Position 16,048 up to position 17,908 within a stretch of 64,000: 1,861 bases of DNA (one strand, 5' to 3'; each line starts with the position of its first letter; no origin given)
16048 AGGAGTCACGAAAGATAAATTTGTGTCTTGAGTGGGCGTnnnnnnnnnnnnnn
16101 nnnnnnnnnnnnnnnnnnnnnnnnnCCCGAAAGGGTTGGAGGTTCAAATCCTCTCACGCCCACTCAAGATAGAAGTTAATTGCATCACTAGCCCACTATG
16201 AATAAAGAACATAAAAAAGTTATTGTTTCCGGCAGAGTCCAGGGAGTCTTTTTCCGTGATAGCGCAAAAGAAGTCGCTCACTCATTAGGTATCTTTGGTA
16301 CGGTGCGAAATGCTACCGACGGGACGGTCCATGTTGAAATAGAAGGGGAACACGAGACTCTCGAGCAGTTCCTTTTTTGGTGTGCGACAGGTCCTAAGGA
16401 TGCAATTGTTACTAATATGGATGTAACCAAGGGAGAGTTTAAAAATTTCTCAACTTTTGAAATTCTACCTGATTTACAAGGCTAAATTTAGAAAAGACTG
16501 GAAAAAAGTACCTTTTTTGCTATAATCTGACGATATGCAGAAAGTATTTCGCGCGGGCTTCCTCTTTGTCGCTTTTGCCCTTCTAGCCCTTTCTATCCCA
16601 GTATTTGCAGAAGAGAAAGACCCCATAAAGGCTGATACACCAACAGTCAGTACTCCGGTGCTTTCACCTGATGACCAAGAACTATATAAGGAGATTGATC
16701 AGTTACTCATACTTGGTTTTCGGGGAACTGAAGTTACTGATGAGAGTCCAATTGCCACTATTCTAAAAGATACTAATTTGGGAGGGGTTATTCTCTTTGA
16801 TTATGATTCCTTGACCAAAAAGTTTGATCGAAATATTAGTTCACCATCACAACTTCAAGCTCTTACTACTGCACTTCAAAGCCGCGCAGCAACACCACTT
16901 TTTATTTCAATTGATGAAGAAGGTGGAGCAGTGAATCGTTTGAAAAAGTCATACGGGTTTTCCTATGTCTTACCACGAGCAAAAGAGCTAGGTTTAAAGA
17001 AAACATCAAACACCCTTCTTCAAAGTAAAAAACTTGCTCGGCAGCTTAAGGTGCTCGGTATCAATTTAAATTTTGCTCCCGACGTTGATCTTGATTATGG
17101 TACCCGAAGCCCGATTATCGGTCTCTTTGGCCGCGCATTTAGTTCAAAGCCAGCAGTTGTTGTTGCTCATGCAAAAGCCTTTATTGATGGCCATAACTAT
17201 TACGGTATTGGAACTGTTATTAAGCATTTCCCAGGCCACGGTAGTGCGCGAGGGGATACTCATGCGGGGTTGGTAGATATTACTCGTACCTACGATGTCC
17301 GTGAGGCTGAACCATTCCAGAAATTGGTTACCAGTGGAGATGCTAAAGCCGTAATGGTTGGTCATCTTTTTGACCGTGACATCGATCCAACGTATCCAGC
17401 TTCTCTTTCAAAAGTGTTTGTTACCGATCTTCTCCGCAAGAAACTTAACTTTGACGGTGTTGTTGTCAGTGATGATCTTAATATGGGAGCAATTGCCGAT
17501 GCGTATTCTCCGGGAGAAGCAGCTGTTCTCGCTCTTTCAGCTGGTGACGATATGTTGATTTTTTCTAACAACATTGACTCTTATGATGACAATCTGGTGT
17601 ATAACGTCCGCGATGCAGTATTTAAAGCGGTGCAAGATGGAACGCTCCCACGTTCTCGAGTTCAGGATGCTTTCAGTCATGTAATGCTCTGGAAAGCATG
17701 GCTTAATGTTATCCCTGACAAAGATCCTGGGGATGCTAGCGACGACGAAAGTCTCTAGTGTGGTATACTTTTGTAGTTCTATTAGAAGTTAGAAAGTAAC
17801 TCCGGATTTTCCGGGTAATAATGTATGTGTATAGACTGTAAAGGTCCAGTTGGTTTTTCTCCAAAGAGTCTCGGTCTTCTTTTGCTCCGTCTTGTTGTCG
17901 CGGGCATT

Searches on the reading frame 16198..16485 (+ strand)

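Call 63: search_protein_families(library=pfam, proteins=[window:16198-16485:+], max_evalue=0.001)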
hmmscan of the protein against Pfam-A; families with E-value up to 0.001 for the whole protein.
window:16198-16485:+ (95 aa): 1 family
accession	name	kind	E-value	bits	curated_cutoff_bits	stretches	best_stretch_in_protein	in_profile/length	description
PF00708.24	Acylphosphatase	-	9.5e-23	80.7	22.5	1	7-89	2-85/85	Acylphosphatase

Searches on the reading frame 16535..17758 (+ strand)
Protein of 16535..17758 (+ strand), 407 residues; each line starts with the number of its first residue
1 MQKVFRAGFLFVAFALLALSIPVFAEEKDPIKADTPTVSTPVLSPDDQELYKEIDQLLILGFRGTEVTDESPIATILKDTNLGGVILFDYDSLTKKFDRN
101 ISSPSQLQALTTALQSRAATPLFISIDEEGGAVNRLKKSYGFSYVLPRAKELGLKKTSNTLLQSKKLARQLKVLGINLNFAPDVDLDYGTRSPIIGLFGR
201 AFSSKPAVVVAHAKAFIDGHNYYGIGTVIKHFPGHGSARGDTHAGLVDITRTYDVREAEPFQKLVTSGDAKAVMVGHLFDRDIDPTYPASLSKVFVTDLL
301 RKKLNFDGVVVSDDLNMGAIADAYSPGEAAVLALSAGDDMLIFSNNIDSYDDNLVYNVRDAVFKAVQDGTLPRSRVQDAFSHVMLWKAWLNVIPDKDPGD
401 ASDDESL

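Call 6: search_protein_families(library=pfam, proteins=[window:16535-17758:+], max_evalue=0.1)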
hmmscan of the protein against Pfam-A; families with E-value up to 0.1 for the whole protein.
window:16535-17758:+ (407 aa): 1 family
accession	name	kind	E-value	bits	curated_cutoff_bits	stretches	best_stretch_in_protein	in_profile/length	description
PF00933.27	Glyco_hydro_3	-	3.3e-59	201.3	27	1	52-384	4-314/316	Glycosyl hydrolase family 3 N terminal domain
